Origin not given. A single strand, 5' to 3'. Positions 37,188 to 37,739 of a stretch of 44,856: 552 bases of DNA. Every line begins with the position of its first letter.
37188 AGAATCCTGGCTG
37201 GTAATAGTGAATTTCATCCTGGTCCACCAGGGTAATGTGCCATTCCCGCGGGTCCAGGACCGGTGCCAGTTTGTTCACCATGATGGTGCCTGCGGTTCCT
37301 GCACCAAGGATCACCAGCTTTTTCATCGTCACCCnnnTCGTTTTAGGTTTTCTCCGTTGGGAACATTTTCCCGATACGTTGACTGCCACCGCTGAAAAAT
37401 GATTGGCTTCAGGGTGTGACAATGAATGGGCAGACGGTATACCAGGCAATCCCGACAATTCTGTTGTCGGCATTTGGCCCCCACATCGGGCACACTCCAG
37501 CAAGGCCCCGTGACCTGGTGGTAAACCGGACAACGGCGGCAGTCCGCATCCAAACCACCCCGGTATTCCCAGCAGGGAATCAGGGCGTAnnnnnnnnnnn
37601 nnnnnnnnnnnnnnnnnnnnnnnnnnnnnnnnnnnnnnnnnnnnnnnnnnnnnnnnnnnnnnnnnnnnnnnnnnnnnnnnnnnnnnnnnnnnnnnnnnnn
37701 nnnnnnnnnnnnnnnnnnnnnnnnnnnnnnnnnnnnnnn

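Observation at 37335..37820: MerR-family regulator with an 8-cysteine C-terminal domain (CxxC ... Cx4CxxC ... CH)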

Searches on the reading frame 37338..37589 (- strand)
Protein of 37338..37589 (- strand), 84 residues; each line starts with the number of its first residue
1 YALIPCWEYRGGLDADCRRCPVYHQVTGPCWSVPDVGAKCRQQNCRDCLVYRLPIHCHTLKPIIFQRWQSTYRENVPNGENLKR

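Call 14: search_protein_families(library=ncbifam, alignment_id=A2, max_evalue=10)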
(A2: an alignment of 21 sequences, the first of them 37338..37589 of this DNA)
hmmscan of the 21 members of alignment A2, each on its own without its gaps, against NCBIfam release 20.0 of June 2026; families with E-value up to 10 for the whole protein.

A. member 1, window:37338-37589:- (84 aa): 0 families

B. families by the number of members that match (of 21 scanned): 4 families
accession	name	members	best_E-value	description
NF045718.1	two_CW_domain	10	0.0048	two-CW domain-containing protein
NF008622.0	PRK11608.1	1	0.082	phage shock protein operon transcriptional activator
TIGR02974.1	phageshock_pspF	1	0.11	phage shock protein operon transcriptional activator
NF041072.1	FtrB_double_U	1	0.6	FtrB family double-selenoprotein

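Call 22: search_protein_representatives(alignment_id=A2)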
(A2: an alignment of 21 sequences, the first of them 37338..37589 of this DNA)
Query: 21 sequences, 71 profile positions. Proteins with E-value up to 0.001 (for the whole library): 432; up to 1e-10: 62; up to 1e-30: 0. The best 150 are listed.
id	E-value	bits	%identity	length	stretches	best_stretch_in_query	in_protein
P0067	1.3e-23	98.7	-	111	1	1-70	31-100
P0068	1.7e-22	95.1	-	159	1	1-69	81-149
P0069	1.9e-22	95.0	-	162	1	1-67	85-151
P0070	1.9e-21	91.8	-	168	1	1-70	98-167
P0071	8.8e-21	89.6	-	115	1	1-66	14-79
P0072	4.2e-20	87.5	-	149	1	1-69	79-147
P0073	2.3e-19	85.1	-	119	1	1-69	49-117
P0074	6.7e-19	83.6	-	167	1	1-67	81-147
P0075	1.7e-18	82.3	-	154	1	1-64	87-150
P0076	2.6e-18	81.7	-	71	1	1-70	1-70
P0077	1.3e-17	79.5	-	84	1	1-65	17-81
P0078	2.5e-17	78.5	-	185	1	2-65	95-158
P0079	3.7e-17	78.0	-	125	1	2-66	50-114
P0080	1.4e-16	76.2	-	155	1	2-69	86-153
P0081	5.7e-16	74.2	-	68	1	4-67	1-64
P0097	1.8e-13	66.2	-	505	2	2-54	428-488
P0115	1.2e-11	60.4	-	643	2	4-55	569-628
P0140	1.0e-09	54.2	-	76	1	5-55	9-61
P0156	1.7e-08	50.3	-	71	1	4-54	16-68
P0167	3.7e-08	49.2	-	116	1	4-54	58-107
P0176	9.5e-08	47.9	-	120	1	6-54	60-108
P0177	9.7e-08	47.9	-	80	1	4-56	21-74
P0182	1.3e-07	47.5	-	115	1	5-53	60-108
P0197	3.2e-07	46.2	-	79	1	5-54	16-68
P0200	3.4e-07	46.1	-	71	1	5-63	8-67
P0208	4.3e-07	45.8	-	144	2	6-54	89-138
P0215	7.1e-07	45.1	-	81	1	4-53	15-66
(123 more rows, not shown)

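Call 40: predict_structure(alignment_id=A4)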
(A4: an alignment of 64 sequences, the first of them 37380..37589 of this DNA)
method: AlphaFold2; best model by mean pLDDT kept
length: 70 residues; sequences in the alignment: 64
mean_pLDDT: 67.8   pTM: 0.41
mean pLDDT of the five models: 67.8, 62.6, 62.3, 58.1, 52.6
residues with pLDDT >= 90: 0; 70-90: 36; 50-70: 32; < 50: 2
segments of 3 or more residues with pLDDT < 50: none
pLDDT, mean of each block of 10 residues (from residue 1): 63 75 71 72 70 64 60
secondary structure, 60 per line:
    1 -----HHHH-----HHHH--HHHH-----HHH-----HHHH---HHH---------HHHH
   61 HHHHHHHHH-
elements in order: H6-9 H15-18 H21-24 H38-41 H57-69

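Call 60: search_protein_families(library=ncbifam, proteins=[P0097, P0115, P0167, P0140, P0208, P0177, P0197, P0200, P0156, P0215], max_evalue=0.01)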
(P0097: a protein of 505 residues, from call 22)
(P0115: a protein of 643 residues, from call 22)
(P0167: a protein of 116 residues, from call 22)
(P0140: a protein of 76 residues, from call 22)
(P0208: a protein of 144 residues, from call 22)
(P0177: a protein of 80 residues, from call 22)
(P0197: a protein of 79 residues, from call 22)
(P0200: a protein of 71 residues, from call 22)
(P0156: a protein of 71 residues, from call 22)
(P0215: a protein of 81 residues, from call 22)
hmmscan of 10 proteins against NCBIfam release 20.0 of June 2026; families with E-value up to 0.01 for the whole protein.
P0097 (505 aa): 11 families
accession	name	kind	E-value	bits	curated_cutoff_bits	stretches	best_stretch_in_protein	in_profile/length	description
NF047851.1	MCPCitTducer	equivalog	6.1e-48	164.2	900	1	80-350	260-530/553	methyl-accepting chemotaxis citrate transducer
NF041847.1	transduc_aer2_vibrio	equivalog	3.5e-45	154.5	1200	1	83-332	501-750/804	aerotaxis transducer Aer2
NF011622.0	PRK15048.1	equivalog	3.4e-42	145.3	900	1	90-334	269-513/553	methyl-accepting chemotaxis protein II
NF007309.0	PRK09793.1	equivalog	2.9e-41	142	903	1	99-332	276-509/533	methyl-accepting chemotaxis protein IV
NF011615.0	PRK15041.1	equivalog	9.3e-41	140.1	947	1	78-333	259-514/554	methyl-accepting chemotaxis protein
NF045718.1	two_CW_domain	domain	8e-27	93.4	35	2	431-488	2-77/80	two-CW domain-containing protein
NF058645.1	MCPCtpMPsAe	equivalog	1.4e-25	90.1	900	1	88-328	296-536/558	methyl-accepting chemotaxis protein CtpM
NF050802.1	AspChtxCcaA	equivalog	3.7e-18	65.3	1300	1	114-298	509-693/700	aspartate chemotaxis receptor CcaA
TIGR02168.1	SMC_prok_B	equivalog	1.1e-05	23.4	567.35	1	83-341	689-950/1181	chromosome segregation protein SMC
TIGR02169.1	SMC_prok_A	equivalog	0.0061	14.3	729.4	1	81-325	253-501/1165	chromosome segregation protein SMC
NF007794.0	PRK10494.1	equivalog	0.0096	15.4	205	0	237-356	99-213/259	envelope biogenesis factor ElyC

P0115 (643 aa): 9 families
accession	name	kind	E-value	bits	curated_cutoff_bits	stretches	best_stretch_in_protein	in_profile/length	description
NF047851.1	MCPCitTducer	equivalog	3.1e-43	148.7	900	1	215-471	255-511/553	methyl-accepting chemotaxis citrate transducer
NF041847.1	transduc_aer2_vibrio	equivalog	3e-40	138.2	1200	1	221-470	499-749/804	aerotaxis transducer Aer2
NF007309.0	PRK09793.1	equivalog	2.1e-39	135.9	903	1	215-471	252-508/533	methyl-accepting chemotaxis protein IV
NF011615.0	PRK15041.1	equivalog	3.6e-39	134.9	947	1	221-469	262-510/554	methyl-accepting chemotaxis protein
NF011622.0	PRK15048.1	equivalog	4.4e-39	135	900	1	218-471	257-510/553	methyl-accepting chemotaxis protein II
NF045718.1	two_CW_domain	domain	5.5e-26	90.8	35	2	570-629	2-79/80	two-CW domain-containing protein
NF058645.1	MCPCtpMPsAe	equivalog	8e-24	84.3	900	1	226-474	308-556/558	methyl-accepting chemotaxis protein CtpM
NF050802.1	AspChtxCcaA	equivalog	1.9e-18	66.3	1300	1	302-438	547-693/700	aspartate chemotaxis receptor CcaA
TIGR02168.1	SMC_prok_B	equivalog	0.0064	14.2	567.35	1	214-476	680-945/1181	chromosome segregation protein SMC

P0167 (116 aa): 0 families

P0140 (76 aa): 0 families

P0208 (144 aa): 0 families

P0177 (80 aa): 0 families

P0197 (79 aa): 0 families

P0200 (71 aa): 0 families

P0156 (71 aa): 0 families

P0215 (81 aa): 1 family
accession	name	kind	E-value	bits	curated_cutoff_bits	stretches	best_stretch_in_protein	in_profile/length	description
NF045718.1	two_CW_domain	domain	0.0013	19.1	35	1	16-66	2-76/80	two-CW domain-containing protein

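Call 62: search_solved_structures(query=A4, max_evalue=10, show_alignments=2)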
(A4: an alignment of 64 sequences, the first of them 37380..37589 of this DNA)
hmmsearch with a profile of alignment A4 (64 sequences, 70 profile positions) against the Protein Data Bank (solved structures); distinct sequences matched with E-value up to 10: 3.
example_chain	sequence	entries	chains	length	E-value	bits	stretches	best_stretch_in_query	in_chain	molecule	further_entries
6j0y_A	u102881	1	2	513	1.1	12.1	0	38-57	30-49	Regulator of Ty1 transposition protein 107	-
6j0v_A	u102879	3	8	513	1.1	12.1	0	38-57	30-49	Regulator of Ty1 transposition protein 107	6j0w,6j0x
9e2g_0Z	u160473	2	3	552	1.4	11.8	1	26-56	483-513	EF-hand domain-containing protein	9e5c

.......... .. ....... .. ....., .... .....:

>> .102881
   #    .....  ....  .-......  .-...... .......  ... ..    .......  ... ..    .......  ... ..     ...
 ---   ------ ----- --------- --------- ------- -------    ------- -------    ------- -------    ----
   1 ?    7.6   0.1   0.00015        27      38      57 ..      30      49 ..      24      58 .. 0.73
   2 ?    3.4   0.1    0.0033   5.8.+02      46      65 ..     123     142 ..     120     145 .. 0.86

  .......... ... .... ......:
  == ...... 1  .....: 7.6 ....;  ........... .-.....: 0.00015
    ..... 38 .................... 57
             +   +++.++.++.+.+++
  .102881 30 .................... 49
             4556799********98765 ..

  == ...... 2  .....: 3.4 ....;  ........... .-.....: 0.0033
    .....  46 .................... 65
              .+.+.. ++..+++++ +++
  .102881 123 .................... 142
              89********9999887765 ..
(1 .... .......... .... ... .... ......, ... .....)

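Call 69: fold_search(model_id=the predicted structure, library=pdb)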
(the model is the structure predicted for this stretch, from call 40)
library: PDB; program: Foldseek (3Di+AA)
matches with E <= 10: 0; with E <= 0.001: 0
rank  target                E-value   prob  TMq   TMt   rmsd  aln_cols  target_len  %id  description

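Call 70: list_cluster_members(proteins=[P0097, P0115, P0167, P0176, P0182, P0140, P0177, P0197, P0200, P0208])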
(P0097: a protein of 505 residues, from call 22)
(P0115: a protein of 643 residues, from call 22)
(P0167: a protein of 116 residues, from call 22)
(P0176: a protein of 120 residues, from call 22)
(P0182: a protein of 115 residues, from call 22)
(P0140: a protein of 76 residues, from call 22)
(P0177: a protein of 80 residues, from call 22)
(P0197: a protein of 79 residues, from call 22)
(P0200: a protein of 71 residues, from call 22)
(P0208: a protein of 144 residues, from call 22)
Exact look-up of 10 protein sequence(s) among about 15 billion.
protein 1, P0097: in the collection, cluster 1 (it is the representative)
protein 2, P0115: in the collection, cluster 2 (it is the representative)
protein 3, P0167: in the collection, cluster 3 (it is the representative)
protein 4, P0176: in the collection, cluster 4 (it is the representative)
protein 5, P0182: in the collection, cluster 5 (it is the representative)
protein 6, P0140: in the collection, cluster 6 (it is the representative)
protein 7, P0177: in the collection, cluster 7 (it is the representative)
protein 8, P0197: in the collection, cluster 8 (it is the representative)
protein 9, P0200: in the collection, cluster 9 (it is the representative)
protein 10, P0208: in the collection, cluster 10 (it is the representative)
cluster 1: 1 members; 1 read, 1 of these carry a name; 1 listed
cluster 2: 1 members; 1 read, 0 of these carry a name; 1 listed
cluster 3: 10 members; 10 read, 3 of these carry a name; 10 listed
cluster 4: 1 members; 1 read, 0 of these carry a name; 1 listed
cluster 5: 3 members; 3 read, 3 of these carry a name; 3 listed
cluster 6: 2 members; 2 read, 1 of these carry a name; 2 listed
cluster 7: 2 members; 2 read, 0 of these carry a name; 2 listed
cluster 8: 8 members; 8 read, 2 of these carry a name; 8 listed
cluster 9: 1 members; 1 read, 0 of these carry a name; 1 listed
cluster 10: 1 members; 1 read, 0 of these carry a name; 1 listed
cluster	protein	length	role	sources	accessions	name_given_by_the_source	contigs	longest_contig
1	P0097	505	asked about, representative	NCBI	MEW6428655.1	MAG: methyl-accepting chemotaxis protein [Thermodesulfobacteriota bacterium]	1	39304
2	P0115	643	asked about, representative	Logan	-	-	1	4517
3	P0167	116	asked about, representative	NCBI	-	-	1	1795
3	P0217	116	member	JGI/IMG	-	hypothetical protein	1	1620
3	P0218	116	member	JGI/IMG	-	hypothetical protein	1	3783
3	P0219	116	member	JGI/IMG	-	hypothetical protein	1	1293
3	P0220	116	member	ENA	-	-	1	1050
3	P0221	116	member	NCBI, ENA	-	-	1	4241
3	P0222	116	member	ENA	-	-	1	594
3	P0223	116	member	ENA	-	-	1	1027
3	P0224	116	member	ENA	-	-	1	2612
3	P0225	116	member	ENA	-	-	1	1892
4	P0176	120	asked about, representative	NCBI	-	-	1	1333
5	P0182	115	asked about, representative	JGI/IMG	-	hypothetical protein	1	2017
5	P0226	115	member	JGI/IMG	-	hypothetical protein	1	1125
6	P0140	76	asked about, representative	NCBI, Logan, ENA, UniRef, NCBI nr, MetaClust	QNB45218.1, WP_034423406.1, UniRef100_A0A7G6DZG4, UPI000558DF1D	hypothetical protein BR63_02120 [Thermanaerosceptrum fracticalcis] | Uncharacterized protein n=1 Tax=Thermanaerosceptrum fracticalcis TaxID=1712410 ... | hypothetical protein [Thermanaerosceptrum fracticalcis]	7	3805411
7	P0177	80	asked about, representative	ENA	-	-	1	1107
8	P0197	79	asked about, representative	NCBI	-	-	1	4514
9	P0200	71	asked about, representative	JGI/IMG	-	-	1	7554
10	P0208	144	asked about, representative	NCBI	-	-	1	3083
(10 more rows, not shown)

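Call 85: find_encoding_contigs(protein=P0140, flank=5000, max_places=1)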
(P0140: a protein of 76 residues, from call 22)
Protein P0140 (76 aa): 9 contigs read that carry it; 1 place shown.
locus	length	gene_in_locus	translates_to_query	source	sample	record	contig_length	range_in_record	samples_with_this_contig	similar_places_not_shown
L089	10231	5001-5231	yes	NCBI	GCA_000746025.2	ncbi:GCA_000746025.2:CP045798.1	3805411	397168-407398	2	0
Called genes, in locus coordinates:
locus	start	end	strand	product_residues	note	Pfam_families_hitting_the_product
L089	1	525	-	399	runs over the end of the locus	PF13433:Peripla_BP_5, PF13458:Peripla_BP_6, PF01094:ANF_receptor, PF13433:Peripla_BP_5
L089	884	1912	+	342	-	PF09084:NMT1, PF13379:NMT1_2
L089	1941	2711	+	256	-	PF00005:ABC_tran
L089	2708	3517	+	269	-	PF00528:BPD_transp_1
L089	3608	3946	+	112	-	PF13638:PIN_4 (faint)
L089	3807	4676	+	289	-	PF02562:PhoH, PF13604:AAA_30 (weak)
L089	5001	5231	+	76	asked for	-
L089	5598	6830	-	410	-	PF12894:ANAPC4_WD40 (faint), PF23381:Beta-prop_IFT122_1st (faint), PF24817:WD40_WDHD1_1st (faint), PF23775:Beta-prop_RIG_2nd (faint), PF25174:Beta-prop_THOC3 (faint)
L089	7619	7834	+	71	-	PF00665:rve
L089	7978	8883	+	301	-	PF08812:YtxC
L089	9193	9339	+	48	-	PF08388:GIIM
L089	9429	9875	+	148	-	PF21891:DUF6917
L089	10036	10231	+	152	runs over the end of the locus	PF14588:YjgF_endoribonc, PF01042:Ribonuc_L-PSP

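Call 86: find_encoding_contigs(protein=P0221, flank=4000, max_places=2)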
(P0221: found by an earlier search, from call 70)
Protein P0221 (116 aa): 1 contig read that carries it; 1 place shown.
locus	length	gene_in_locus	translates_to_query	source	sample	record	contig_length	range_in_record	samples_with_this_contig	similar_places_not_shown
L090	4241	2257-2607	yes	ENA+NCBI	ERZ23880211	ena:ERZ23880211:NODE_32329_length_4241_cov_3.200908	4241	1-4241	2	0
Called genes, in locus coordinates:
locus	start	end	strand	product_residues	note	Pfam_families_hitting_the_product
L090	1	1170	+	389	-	?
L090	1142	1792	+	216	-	PF00072:Response_reg, PF00196:GerE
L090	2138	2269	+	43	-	-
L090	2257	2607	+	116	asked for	-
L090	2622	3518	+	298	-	PF09699:Paired_CXXCH_1 (faint), PF14537:Cytochrom_c3_2 (faint), PF13435:Cytochrome_C554, PF14522:Cytochrome_C7 (weak)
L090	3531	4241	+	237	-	?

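Call 92: search_protein_families(library=pfam, alignment_id=A4, max_evalue=10)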
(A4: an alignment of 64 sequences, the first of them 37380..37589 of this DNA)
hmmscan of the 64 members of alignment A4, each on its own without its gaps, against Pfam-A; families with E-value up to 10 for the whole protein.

A. member 1, window:37380-37589:- (70 aa): 0 families

B. families by the number of members that match (of 64 scanned): 15 families
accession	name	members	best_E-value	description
PF17438.7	DUF5417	4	0.35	Family of unknown function (DUF5417)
PF01093.22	Clusterin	3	0.13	Clusterin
PF23091.2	TNFR_ELAPOR1_6th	2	0.11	ELAPOR1-like, TNF receptor-like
PF13510.11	Fer2_4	2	0.11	2Fe-2S iron-sulfur cluster binding domain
PF15203.11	TMEM95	2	1.9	TMEM95 family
PF19166.6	DUF5848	1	0.038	Family of unknown function (DUF5848)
PF19067.5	DUF5763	1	0.04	Family of unknown function (DUF5763)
PF23208.1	zf_C2H2_ZNF598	1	0.064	ZNF598 C2H2 zinc finger domain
PF08883.16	DOPA_dioxygen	1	0.13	Dopa 4,5-dioxygenase family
PF01529.25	DHHC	1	0.21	DHHC palmitoyltransferase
PF14319.11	Zn_Tnp_IS91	1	0.37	Transposase zinc-binding domain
PF16225.10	DUF4884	1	0.46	Domain of unknown function (DUF4884)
PF08027.17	Albumin_I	1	1.7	Albumin I chain b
PF22906.1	GULLO2-like_3rd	1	3.5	L-gulonolactone oxidase 2-like, C-terminal domain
PF02150.21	Zn_ribbon_RPB9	1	6.9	RNA polymerases M/15 Kd subunit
